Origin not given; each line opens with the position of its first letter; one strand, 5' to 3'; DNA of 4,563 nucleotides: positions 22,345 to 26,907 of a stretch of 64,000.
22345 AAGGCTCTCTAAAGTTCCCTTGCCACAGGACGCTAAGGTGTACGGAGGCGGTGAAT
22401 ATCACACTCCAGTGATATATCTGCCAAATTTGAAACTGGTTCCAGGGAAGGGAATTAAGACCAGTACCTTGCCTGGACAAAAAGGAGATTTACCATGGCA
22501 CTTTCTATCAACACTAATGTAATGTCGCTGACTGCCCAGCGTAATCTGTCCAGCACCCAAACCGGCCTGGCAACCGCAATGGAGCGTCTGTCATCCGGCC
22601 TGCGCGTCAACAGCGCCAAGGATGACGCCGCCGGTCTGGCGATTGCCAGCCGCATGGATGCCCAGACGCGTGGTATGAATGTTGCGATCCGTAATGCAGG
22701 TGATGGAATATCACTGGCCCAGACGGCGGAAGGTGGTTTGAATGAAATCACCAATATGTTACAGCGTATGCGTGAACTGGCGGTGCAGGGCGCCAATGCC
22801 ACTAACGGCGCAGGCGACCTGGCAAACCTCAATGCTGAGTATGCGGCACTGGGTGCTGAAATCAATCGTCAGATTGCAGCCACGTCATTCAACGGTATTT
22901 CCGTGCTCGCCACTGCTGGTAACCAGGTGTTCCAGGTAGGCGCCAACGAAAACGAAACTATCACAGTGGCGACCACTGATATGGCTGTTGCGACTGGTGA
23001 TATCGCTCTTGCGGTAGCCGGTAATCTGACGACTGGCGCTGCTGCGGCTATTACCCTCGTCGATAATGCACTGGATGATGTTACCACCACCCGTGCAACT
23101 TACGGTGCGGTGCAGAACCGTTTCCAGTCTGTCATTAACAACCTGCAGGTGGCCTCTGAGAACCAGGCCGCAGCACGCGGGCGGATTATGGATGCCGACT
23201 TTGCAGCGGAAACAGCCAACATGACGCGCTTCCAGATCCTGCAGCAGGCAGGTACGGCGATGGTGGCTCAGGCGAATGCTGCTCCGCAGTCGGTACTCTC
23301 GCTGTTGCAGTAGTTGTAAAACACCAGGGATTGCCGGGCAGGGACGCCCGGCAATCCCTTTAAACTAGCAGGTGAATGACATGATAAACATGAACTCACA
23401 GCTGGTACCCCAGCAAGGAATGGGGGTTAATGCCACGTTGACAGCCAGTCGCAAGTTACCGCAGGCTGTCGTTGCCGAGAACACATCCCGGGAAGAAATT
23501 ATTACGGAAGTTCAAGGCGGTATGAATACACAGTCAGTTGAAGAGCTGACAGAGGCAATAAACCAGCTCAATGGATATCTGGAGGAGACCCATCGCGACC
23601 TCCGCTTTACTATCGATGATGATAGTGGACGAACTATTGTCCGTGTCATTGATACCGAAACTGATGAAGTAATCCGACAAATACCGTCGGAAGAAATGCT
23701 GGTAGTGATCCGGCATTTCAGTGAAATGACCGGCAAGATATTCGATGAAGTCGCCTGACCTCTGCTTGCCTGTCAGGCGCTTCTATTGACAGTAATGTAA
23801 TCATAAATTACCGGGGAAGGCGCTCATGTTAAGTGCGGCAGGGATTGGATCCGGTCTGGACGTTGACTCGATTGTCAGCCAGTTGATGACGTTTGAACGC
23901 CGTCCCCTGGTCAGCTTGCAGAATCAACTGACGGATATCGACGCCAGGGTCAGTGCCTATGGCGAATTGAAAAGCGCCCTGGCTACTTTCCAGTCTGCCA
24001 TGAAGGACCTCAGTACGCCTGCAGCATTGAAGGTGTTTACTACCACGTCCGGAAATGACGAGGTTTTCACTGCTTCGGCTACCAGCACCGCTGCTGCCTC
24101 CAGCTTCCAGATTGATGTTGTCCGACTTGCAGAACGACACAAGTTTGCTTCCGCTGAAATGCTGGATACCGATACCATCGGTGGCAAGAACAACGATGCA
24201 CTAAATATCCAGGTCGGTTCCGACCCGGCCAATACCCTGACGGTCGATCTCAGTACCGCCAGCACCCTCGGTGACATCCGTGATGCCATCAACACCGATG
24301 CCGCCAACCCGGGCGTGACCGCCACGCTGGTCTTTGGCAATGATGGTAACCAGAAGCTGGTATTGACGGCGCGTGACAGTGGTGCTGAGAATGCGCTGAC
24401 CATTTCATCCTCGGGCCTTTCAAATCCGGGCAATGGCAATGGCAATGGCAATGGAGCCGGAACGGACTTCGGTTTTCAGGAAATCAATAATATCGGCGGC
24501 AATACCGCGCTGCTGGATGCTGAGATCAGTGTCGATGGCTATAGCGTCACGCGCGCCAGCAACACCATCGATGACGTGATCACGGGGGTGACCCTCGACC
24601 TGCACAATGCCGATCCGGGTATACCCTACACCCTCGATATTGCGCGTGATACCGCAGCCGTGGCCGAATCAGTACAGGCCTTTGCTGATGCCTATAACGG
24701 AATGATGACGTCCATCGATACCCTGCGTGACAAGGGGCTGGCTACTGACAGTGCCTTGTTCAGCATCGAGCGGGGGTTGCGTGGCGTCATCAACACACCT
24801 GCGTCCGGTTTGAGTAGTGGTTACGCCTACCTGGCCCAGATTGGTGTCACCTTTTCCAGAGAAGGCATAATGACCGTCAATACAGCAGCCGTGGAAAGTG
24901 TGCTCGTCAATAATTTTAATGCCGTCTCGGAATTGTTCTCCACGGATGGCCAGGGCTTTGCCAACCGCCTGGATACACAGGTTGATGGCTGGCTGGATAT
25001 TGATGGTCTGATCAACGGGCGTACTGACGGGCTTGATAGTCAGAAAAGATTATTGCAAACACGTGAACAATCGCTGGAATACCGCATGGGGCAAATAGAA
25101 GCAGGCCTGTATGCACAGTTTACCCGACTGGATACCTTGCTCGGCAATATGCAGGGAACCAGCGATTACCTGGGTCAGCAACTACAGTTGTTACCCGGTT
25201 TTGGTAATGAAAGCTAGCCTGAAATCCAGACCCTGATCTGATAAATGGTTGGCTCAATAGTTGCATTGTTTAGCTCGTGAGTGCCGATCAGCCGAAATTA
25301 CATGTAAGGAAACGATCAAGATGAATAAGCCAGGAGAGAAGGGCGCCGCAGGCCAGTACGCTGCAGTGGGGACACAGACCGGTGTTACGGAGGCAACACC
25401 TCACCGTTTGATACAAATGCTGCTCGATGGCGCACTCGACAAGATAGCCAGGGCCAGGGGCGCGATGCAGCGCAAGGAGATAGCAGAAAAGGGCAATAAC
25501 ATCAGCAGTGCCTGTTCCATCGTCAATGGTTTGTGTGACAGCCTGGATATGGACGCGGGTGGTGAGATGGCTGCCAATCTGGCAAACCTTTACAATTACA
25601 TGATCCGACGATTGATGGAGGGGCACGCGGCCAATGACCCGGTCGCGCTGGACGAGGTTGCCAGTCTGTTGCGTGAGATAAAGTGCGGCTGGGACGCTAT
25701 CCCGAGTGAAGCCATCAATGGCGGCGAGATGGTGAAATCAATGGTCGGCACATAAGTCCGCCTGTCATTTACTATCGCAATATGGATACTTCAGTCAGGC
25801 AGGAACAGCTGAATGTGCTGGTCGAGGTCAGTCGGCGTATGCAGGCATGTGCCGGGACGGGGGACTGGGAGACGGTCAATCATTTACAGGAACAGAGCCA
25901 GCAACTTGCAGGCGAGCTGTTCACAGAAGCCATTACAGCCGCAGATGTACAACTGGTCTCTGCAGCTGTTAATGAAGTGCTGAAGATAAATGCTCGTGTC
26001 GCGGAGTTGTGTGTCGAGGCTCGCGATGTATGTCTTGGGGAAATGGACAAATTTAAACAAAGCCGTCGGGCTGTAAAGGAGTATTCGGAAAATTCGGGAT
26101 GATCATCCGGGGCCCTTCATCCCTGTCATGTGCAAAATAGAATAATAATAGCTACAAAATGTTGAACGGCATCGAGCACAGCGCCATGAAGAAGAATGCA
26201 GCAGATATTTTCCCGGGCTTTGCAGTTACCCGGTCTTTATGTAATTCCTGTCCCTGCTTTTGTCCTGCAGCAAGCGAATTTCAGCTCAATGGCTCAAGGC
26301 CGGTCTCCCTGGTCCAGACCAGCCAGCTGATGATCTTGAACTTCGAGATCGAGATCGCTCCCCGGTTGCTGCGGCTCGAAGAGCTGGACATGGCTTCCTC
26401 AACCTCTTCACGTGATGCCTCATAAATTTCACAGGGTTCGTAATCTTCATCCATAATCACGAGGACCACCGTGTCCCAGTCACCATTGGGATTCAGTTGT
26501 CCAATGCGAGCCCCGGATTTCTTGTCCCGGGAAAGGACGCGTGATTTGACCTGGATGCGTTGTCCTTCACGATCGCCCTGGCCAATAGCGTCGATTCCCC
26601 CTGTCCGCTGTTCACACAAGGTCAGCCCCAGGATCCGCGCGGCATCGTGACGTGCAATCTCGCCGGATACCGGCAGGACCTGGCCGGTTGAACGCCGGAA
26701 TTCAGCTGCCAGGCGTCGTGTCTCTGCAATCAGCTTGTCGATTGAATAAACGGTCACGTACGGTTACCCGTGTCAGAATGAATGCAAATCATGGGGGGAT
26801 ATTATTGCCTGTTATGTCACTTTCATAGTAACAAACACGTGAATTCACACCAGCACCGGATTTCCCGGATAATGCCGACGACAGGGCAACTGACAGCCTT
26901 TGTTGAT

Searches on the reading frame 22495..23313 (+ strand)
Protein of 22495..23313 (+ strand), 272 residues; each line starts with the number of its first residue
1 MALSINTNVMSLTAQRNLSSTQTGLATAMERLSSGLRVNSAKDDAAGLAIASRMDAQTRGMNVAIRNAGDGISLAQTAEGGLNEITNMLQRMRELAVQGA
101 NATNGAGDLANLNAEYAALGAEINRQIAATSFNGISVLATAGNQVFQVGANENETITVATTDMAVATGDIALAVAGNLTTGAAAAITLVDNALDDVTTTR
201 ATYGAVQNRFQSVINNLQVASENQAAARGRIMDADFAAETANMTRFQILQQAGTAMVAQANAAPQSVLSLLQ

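Call 20: search_protein_families(library=pfam, proteins=[window:22495-23313:+], max_evalue=0.00001)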
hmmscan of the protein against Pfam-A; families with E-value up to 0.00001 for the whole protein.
window:22495-23313:+ (272 aa): 2 families
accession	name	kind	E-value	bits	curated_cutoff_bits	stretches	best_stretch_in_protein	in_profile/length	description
PF00669.25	Flagellin_N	-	5.8e-38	130.5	26.6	1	5-140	1-136/139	Bacterial flagellin N-terminal helical region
PF00700.27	Flagellin_C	-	3.5e-26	91.8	23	1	186-271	1-86/86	Bacterial flagellin C-terminal helical region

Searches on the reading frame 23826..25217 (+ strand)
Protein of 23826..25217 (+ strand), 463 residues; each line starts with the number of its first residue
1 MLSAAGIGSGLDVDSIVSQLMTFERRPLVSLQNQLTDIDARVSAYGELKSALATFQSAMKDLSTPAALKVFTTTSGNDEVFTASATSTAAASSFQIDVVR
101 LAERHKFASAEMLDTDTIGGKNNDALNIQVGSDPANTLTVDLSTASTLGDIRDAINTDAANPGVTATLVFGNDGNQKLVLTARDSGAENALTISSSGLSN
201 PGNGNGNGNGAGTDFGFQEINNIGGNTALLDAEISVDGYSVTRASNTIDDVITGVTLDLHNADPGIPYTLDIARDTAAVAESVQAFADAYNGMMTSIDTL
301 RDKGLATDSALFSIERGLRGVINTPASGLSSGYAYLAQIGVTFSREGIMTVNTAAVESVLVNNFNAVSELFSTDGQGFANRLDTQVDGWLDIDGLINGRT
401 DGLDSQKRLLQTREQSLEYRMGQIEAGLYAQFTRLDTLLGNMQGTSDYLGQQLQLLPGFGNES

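Call 20: search_protein_families(library=pfam, proteins=[window:23826-25217:+], max_evalue=0.00001)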
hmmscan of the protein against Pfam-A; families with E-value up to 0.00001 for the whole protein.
window:23826-25217:+ (463 aa): 3 families
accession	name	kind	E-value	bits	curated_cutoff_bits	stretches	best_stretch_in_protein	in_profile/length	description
PF07195.17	FliD_C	-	2.5e-42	145.4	25.4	1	231-443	3-235/236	Flagellar hook-associated protein 2 C-terminus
PF02465.23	FliD_N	-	5.9e-28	97.8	24.8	1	9-105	1-97/97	Flagellar hook-associated protein 2 N-terminus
PF07196.18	Flagellin_IN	-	2.1e-06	28.3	22.7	1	127-183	3-54/55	Flagellin hook IN motif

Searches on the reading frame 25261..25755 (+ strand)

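Call 20: search_protein_families(library=pfam, proteins=[window:25261-25755:+], max_evalue=0.00001)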
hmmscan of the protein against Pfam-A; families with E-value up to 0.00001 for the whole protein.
window:25261-25755:+ (164 aa): 1 family
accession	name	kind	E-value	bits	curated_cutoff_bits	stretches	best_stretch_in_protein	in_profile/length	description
PF02561.19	FliS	-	7e-37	126.7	26.7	1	39-147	6-114/115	Flagellar protein FliS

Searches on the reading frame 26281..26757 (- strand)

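Call 20: search_protein_families(library=pfam, proteins=[window:26281-26757:-], max_evalue=0.00001)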
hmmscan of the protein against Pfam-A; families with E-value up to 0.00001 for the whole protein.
window:26281-26757:- (158 aa): 1 family
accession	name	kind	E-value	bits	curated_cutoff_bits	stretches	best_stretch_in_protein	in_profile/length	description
PF22522.2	DUF6998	-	3.1e-06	27.6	27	1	32-143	27-126/136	Family of unknown function (DUF6998)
